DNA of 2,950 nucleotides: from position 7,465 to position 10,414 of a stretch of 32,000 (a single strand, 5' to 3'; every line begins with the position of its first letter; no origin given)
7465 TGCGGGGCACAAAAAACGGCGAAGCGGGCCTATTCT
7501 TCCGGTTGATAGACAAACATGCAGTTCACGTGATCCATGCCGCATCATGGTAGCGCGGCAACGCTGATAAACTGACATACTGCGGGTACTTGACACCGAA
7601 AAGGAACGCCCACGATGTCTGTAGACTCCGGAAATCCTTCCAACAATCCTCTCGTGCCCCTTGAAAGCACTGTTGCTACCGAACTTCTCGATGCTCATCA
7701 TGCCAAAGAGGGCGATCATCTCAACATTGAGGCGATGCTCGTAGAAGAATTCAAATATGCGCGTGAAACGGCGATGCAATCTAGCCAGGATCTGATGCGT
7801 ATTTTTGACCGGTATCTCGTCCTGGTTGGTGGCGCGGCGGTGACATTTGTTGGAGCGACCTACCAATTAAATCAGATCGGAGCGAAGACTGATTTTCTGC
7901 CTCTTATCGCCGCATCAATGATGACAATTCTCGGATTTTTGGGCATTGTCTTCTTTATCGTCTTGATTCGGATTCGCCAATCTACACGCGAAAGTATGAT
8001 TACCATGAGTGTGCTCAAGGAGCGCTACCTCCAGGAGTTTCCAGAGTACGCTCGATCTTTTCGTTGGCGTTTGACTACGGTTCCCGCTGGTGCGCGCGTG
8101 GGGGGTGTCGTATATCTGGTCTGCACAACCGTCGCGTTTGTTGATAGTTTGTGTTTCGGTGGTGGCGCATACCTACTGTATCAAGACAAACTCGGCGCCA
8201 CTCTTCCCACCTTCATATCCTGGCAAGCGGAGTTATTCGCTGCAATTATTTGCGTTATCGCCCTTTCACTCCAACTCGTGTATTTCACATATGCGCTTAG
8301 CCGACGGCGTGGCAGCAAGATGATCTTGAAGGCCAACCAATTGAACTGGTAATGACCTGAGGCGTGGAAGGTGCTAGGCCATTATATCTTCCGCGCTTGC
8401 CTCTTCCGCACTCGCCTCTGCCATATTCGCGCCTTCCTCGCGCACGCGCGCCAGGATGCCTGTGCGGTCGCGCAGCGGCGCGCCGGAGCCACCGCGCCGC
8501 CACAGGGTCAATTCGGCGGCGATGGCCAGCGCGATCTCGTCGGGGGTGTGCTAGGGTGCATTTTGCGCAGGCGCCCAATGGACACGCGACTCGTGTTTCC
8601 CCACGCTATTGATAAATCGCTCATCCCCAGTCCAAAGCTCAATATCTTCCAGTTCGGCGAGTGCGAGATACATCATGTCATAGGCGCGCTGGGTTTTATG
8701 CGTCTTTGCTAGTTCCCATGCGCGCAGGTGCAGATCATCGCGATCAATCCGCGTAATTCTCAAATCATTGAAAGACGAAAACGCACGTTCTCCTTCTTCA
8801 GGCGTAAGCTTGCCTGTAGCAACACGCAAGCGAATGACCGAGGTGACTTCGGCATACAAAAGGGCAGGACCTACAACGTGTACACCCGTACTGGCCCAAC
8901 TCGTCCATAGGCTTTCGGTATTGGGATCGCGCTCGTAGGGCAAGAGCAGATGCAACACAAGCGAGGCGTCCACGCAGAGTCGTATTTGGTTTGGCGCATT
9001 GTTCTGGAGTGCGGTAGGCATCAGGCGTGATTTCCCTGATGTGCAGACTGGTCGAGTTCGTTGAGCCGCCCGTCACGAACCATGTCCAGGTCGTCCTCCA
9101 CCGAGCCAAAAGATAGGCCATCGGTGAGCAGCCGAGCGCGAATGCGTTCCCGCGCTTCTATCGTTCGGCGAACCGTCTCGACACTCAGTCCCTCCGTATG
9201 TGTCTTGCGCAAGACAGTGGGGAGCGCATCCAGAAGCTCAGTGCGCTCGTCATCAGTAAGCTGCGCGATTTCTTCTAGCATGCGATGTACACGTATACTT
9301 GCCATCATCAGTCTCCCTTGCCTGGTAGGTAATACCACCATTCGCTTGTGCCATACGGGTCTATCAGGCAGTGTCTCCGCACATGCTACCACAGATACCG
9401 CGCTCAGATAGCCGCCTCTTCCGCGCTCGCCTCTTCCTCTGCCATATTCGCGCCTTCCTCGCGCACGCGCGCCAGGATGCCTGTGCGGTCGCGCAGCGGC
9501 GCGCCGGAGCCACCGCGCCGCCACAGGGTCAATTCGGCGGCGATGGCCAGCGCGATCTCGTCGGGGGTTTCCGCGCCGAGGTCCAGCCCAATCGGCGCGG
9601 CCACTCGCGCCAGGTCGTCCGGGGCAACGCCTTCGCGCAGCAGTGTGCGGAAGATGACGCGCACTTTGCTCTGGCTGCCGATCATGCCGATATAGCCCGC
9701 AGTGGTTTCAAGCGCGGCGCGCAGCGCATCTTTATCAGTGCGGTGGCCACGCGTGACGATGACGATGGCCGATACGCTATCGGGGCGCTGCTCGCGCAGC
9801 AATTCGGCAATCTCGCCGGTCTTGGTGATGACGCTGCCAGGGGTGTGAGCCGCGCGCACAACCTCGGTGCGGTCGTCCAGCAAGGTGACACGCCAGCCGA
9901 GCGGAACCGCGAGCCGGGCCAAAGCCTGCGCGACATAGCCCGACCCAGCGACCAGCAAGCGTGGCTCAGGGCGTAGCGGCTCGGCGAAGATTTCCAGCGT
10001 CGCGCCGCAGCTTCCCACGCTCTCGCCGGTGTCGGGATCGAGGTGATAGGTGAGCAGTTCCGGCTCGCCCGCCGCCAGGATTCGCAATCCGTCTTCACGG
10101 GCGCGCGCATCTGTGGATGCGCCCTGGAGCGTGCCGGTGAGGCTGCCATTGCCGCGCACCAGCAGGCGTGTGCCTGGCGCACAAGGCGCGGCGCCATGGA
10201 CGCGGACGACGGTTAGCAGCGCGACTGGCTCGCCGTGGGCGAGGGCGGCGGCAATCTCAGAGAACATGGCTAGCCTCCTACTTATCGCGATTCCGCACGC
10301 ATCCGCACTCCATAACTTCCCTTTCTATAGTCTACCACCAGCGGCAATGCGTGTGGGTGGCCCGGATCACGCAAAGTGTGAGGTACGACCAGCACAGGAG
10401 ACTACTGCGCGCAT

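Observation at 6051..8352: Nudix hydrolase fused to an unassigned 4-TM module, followed by a free-standing paralog of that module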

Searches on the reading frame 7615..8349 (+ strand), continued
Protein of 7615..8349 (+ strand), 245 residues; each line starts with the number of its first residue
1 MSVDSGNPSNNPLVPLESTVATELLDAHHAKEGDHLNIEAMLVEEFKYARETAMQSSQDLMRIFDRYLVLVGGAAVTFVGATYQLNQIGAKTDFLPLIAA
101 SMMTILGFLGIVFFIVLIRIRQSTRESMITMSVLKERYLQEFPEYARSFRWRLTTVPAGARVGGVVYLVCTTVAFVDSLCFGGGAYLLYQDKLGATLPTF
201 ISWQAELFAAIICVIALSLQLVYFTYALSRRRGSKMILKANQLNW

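Call 43: fold_search(model_id=the predicted structure, library=pdb)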
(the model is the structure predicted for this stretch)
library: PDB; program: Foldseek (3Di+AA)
matches with E <= 10: 402; with E <= 0.001: 0
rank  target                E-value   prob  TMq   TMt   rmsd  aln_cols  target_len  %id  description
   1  4uos                  2.1e-01  0.89  0.33  0.40   9.8       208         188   10  Thermodynamic hyperstability in parametrically designed helical bundles (released 2014-11-05)
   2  9vi9_A                2.5e-01  0.30  0.18  0.16  23.8       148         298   11  Cryo-EM Structure of NPFFR1 in complex with peptide RFRP-3 (released 2025-12-03)
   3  2wcd_A                4.0e-01  0.11  0.17  0.15  35.0       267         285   12  Crystal structure of the assembled cytolysin A pore (released 2009-05-05)
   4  8fef_I                4.2e-01  0.12  0.15  0.15  26.9       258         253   12  Structure of Mce1 transporter from Mycobacterium smegmatis (Map0) (released 2023-02-22)
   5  6j20                  5.1e-01  0.21  0.19  0.12  23.7       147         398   13  Crystal structure of the human NK1 substance P receptor (released 2019-03-06)
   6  5a7d_N                5.7e-01  0.08  0.15  0.13  29.5       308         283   12  Tetrameric assembly of LGN with Inscuteable (released 2016-08-03)
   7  4x0r_B                6.6e-01  0.21  0.24  0.26  13.4       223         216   10  Crystal structure of human MxB stalk domain (released 2014-12-10)
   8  3ljb_B                6.9e-01  0.38  0.30  0.33  11.9       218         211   10  Structural basis of oligomerisation in the MxA stalk (released 2010-05-05)
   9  8x61_D                6.9e-01  0.28  0.23  0.33  16.0       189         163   10  Cryo-EM structure of ATP-bound FtsE(E163Q)X (released 2024-05-08)
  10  9m0r_R                7.7e-01  0.14  0.16  0.14  24.0       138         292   12  Structure of neuropeptide FF receptor 1 complex with NPVF (released 2025-07-23)
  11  4tql_B                8.5e-01  0.38  0.33  0.34  28.4       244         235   11  Computationally designed three helix bundle (released 2014-10-15)
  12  8gl3                  8.9e-01  0.41  0.32  0.38  10.9       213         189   14  De novo design of monomeric helical bundles for pH-controlled membrane lysis (released 2023-09-06)
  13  5gtm_B                8.9e-01  0.28  0.29  0.17  12.6       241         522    9  Modified human MxA, nucleotide-free form (released 2017-05-31)
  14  6qhd_B                8.9e-01  0.15  0.19  0.10  15.9       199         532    9  Lysine acetylated and tyrosine phosphorylated STAT3 in a complex with DNA (released 2019-06-19)
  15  8xma_A                8.9e-01  0.14  0.20  0.18  19.5       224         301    9  Cryo-EM structure of human ZnT1 WT, in the presence of zinc, determined in an outward-facing conformation (released 2024-10-30)
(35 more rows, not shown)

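Call 66: search_protein_families(library=padloc, alignment_id=A2, max_evalue=0.01)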
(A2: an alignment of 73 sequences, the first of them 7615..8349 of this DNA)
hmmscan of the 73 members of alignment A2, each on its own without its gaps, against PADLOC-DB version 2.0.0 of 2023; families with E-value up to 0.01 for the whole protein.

A. member 1, window:7615-8349:+ (245 aa): 0 families

B. families by the number of members that match (of 73 scanned): 5 families
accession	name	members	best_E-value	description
PDLC04899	PDC-S07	3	1.5e-05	-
PDLC01992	CARF_m9--CARF_TM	1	0.0032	-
PDLC03794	RTasSLATT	1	0.0048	DRT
PDLC00681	Effector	1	0.0067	2TM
PDLC03795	RTasSLATT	1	0.0076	DRT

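Call 67: search_protein_families(library=phrogs, alignment_id=A2, max_evalue=0.01)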
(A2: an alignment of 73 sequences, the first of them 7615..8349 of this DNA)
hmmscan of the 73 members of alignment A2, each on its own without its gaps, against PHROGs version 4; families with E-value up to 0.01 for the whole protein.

A. member 1, window:7615-8349:+ (245 aa): 0 families

B. families by the number of members that match (of 73 scanned): 9 families
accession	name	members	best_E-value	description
phrog_1185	-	5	4.4e-15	nudix hydrolase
phrog_1198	-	4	8e-12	MutT/NUDIX hydrolase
phrog_15528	-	4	6.1e-06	portal protein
phrog_10313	-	2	0.00014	nudix hydrolase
phrog_25541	-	2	0.0014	-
phrog_19657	-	1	0.00017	nudix hydrolase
phrog_2335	-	1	0.0021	tail length tape measure protein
phrog_6216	-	1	0.003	-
phrog_4565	-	1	0.0058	-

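Call 69: fold_search(model_id=the predicted structure, library=viral)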
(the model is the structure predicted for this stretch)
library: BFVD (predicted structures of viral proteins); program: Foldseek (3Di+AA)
matches with E <= 10: 472; with E <= 0.001: 0
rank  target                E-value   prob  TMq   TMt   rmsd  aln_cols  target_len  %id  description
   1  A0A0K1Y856            7.6e-02  0.80  0.31  0.22  20.8       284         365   16  (no name in the UniProt tables at hand)
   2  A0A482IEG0            9.8e-02  0.80  0.31  0.15  10.8       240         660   13  Uncharacterized protein [Stenotrophomonas phage YB07]
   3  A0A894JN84            1.0e-01  0.20  0.15  0.11  26.0       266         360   12  (no name in the UniProt tables at hand)
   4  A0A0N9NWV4            1.4e-01  0.28  0.21  0.05  58.7       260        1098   12  (no name in the UniProt tables at hand)
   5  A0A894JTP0            2.2e-01  0.16  0.19  0.13  31.6       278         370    8  (no name in the UniProt tables at hand)
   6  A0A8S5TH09            2.4e-01  0.13  0.16  0.07  36.8       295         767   12  Uncharacterized protein [Myoviridae sp. ctIty1]
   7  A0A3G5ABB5            2.8e-01  0.47  0.29  0.28  14.6       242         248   10  Uncharacterized protein [Hyperionvirus sp.]
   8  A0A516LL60            3.3e-01  0.11  0.16  0.13  23.5       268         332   12  (no name in the UniProt tables at hand)
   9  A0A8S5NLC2            3.5e-01  0.33  0.23  0.10  12.8       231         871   10  Minor capsid protein [Siphoviridae sp. ctFbs2]
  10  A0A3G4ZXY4            4.7e-01  0.15  0.19  0.13  16.6       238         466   10  Uncharacterized protein [Edafosvirus sp.]
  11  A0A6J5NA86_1          4.7e-01  0.12  0.19  0.06  67.8       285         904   10  DUF4214 domain-containing protein [uncultured Caudovirales phage]
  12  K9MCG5                5.2e-01  0.30  0.26  0.30  16.9       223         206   12  (no name in the UniProt tables at hand)
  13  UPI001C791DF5         5.5e-01  0.33  0.29  0.11  15.7       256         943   12  (no name look-up for this kind of identifier)
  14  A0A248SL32            5.5e-01  0.10  0.18  0.12  55.7       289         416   11  Peptidase S74 domain-containing protein [Klebsiella phage SopranoGao]
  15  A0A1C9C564            5.8e-01  0.30  0.24  0.17  13.8       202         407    9  Uncharacterized protein [Heterosigma akashiwo virus 01]
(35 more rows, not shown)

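Call 71: search_solved_structures(query=L006:8861-9508:+, max_evalue=0.00001, show_alignments=1)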
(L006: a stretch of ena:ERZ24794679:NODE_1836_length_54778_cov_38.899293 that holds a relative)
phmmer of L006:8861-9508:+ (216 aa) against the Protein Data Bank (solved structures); distinct sequences matched with E-value up to 0.00001: 17.
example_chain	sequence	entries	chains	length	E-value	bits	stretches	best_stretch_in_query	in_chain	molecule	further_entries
9dua_A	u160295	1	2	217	3.6e-29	105.1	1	22-213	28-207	ADP-ribose pyrophosphatase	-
9b1z_A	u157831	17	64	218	3.7e-29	105.1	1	22-213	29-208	ADP-ribose pyrophosphatase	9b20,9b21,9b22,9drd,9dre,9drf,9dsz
3o52_A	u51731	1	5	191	1.2e-26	96.9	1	28-211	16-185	GDP-mannose pyrophosphatase nudK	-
1viu_A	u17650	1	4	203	1.4e-26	96.6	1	28-211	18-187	ADP-ribose pyrophosphatase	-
1g0s_A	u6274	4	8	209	6.2e-26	94.5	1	30-214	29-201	HYPOTHETICAL 23.7 KDA PROTEIN IN ICC-TOLC INTERGENIC REGION | ADP-ribose pyrophosphatase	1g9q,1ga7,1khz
3o61_A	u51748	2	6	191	7.5e-26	94.3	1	28-211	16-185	GDP-mannose pyrophosphatase nudK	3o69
1viq_A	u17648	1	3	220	1.3e-25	93.5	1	37-214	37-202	ADP-ribose pyrophosphatase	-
3o6z_A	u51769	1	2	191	1.3e-25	93.5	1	28-211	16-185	GDP-mannose pyrophosphatase nudK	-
9gem_A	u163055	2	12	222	8.5e-12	48.3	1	56-190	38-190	Uridine diphosphate glucose pyrophosphatase NUDT14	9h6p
8otv_A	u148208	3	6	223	8.6e-12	48.3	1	56-190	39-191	Uridine diphosphate glucose pyrophosphatase NUDT14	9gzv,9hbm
3q91_A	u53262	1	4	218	1.4e-11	47.6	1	57-190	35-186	Uridine diphosphate glucose pyrophosphatase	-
8zr8_A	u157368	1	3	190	1.2e-08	38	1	101-213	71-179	Methanol dehydrogenase activator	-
5c7q_A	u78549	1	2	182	1.9e-08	37.4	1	102-206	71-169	NudF protein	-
8wv3_A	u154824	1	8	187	3.1e-08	36.7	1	101-213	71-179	ADP-ribose pyrophosphatase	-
9jax_E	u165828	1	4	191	3.3e-08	36.6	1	101-213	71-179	ADP-ribose pyrophosphatase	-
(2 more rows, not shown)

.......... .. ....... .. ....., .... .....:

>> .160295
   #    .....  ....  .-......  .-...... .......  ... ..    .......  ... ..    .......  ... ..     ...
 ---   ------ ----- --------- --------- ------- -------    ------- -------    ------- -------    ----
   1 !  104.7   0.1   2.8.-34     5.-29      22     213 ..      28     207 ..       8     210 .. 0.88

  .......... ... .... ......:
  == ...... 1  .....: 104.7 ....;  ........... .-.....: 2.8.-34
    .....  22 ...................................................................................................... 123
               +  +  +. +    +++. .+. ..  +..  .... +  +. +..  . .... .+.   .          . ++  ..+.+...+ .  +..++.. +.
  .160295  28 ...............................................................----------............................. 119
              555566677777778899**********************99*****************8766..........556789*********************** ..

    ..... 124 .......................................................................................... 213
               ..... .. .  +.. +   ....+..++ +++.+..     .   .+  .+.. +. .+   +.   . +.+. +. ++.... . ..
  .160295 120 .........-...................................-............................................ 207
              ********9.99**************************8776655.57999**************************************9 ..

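Call 73: search_protein_families(library=pfam, proteins=[L085:5670-6254:+, L074:8601-9860:+, L041:846-1265:+, L046:8515-9606:+, L030:7858-9552:+, L083:10678-10998:+, L015:10692-11666:+, L020:8947-9861:+], max_evalue=0.001)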
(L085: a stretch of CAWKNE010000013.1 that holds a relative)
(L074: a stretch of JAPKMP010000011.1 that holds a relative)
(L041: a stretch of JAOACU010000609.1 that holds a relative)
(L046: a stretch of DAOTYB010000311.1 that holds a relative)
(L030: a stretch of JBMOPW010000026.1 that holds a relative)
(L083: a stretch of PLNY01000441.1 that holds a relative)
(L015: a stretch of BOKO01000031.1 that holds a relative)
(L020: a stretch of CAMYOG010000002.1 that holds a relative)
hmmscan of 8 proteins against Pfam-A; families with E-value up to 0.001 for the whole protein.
L085:5670-6254:+ (195 aa): 3 families
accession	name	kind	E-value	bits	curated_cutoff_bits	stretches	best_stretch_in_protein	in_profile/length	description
PF12900.13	Pyridox_ox_2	-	9.9e-25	87.6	27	1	27-170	4-139/140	Pyridoxamine 5'-phosphate oxidase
PF01243.27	PNPOx_N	-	3.1e-14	53.8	28.1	1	28-168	5-117/120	Pyridoxamine 5'-phosphate oxidase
PF04299.18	FMN_bind_2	-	0.00013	22.1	22.4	1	24-165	11-167/168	Putative FMN-binding domain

L074:8601-9860:+ (420 aa): 1 family
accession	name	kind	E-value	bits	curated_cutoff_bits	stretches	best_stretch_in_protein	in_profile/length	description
PF02073.20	Peptidase_M29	-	1.1e-152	509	27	1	7-416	2-406/406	Thermophilic metalloprotease (M29)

L041:846-1265:+ (140 aa): 1 family
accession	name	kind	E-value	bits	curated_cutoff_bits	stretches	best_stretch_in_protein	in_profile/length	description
PF04430.19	DUF498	-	8.5e-19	68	33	1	23-137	2-109/109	Protein of unknown function (DUF498/DUF598)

L046:8515-9606:+ (364 aa): 3 families
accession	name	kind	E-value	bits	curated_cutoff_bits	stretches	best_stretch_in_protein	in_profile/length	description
PF00483.29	NTP_transferase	-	3.4e-40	138.6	21.2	1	12-290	2-239/245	Nucleotidyl transferase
PF22640.1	ManC_GMP_beta-helix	-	4.2e-21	75.1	27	1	301-355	1-55/55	MannoseP isomerase/GMP-like beta-helix domain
PF12804.13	NTP_transf_3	-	4.5e-09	37.1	27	1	12-144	1-120/160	MobA-like NTP transferase domain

L030:7858-9552:+ (565 aa): 3 families
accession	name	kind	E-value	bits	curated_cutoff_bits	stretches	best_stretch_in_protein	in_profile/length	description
PF01401.24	Peptidase_M2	-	9.3e-24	84.4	23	2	317-553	316-555/581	Angiotensin-converting enzyme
PF02074.21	Peptidase_M32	-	8.5e-16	58.1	25.1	2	482-558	410-484/489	Carboxypeptidase Taq (M32) metallopeptidase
PF01432.26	Peptidase_M3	-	1.8e-15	57.7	27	1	309-559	190-455/457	Peptidase family M3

L083:10678-10998:+ (107 aa): 1 family
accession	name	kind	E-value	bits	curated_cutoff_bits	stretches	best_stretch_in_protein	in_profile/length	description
PF14242.11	DUF4342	-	1.3e-27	96.1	25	1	27-103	2-81/81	Domain of unknown function (DUF4342)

L015:10692-11666:+ (325 aa): 1 family
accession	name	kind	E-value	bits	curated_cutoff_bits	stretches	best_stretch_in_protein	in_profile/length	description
PF13289.12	SIR2_2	-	1.2e-24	87.4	24.5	1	135-288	2-133/141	SIR2-like domain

L020:8947-9861:+ (305 aa): 1 family
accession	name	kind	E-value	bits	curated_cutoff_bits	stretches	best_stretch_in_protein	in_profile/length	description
PF00656.27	Peptidase_C14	-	2.5e-35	122.7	21.4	1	3-291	2-225/233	Caspase domain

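Call 83: find_related_loci(query=A4, collection=viral_contigs, flank=8000)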
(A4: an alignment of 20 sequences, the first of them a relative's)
Query A4 (273 aa) in viral_contigs; peptide patterns used: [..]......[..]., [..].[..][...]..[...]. (x = any residue, [..] = any of these).
94 stretches matched a pattern, but none encodes a relative of the query by tblastn (E <= 1e-3).

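Call 94: search_dna_similar(query=P0301, collection=plasmids, mode=protein, max_evalue=0.001, max_rows=10)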
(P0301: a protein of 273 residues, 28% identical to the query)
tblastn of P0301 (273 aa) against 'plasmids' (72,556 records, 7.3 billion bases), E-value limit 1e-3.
No match.

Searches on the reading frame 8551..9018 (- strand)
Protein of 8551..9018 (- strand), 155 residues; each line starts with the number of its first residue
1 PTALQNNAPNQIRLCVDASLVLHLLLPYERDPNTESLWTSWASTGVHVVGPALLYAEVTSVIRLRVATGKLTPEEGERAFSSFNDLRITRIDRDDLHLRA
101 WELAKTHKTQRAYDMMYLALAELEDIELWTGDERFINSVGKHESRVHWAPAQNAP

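Call 10: search_protein_families(library=pfam, proteins=[window:8551-9018:-], max_evalue=0.001)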
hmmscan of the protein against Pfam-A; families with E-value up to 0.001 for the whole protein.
window:8551-9018:- (155 aa): 1 family
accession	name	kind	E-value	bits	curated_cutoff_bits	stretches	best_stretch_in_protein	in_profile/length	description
PF01850.27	PIN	-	2.8e-10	41.3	23.6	1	15-136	2-115/120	PIN domain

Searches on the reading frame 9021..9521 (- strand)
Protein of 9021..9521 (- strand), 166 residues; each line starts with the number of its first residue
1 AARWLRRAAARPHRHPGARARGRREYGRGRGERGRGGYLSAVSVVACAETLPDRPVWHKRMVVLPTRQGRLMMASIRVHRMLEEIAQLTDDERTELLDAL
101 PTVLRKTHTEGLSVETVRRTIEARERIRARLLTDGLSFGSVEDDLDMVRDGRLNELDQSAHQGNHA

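Call 10: search_protein_families(library=pfam, proteins=[window:9021-9521:-], max_evalue=0.001)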
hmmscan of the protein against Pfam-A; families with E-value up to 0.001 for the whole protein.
window:9021-9521:- (166 aa): 0 families

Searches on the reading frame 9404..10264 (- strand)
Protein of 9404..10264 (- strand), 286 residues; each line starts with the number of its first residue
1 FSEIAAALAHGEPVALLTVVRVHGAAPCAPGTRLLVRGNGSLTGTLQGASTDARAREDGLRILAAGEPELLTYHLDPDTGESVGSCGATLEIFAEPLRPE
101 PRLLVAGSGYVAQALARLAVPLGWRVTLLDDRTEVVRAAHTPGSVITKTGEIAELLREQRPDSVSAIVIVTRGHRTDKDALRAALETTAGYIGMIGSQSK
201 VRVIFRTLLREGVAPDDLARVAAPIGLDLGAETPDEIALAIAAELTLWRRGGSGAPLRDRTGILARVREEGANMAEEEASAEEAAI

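Call 10: search_protein_families(library=pfam, proteins=[window:9404-10264:-], max_evalue=0.001)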
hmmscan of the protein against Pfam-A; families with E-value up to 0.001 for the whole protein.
window:9404-10264:- (286 aa): 2 families
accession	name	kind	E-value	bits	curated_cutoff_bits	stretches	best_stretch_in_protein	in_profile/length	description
PF13478.12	XdhC_C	-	7.8e-39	133.5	29.7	1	103-245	1-125/125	XdhC Rossmann domain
PF02625.21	XdhC_CoxI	-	1.2e-16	60.8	24.3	1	8-73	2-67/68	XdhC and CoxI family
